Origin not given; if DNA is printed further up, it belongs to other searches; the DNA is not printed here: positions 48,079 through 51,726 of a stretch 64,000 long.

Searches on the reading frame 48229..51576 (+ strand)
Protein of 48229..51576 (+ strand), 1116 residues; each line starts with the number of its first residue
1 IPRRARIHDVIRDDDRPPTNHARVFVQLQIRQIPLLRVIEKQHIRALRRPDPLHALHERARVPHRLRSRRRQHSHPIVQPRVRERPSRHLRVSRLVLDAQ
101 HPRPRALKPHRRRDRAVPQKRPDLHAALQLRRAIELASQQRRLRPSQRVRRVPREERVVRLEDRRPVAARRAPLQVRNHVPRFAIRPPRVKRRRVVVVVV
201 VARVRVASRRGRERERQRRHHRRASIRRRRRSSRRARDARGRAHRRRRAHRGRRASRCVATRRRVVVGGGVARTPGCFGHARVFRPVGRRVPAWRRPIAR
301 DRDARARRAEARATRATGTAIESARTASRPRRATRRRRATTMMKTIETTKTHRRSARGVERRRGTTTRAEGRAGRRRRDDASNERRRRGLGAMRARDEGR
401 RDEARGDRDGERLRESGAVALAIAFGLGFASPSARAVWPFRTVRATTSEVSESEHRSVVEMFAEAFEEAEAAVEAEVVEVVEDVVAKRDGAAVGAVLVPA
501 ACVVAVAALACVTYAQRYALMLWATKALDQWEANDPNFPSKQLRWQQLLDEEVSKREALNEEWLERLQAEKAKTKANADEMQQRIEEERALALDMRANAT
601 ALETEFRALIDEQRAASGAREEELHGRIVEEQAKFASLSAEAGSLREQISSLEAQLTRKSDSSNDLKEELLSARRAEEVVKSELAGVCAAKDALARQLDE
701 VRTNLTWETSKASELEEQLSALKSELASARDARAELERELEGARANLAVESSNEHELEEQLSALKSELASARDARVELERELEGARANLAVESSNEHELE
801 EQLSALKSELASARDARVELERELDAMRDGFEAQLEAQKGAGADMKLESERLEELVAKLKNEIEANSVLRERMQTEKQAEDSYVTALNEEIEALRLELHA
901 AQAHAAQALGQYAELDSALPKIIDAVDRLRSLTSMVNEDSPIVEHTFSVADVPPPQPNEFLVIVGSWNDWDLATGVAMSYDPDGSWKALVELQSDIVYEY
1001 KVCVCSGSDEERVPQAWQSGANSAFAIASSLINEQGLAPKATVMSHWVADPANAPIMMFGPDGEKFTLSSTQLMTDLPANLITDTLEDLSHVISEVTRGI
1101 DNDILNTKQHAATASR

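Call 34: search_protein_families(library=pfam, proteins=[window:48229-51576:+], max_evalue=0.001)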
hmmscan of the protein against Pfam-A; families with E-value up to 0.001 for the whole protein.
window:48229-51576:+ (1116 aa): 2 families
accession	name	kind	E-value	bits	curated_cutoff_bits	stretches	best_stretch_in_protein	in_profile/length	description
PF24922.1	ACBP4_C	-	3.3e-05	24.5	31.2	0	757-837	22-97/105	Acyl-CoA-binding domain-containing protein 4-6, C-terminal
PF05911.16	FPP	-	0.0005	18.9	40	1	676-816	693-831/871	Filament-like plant protein, long coiled-coil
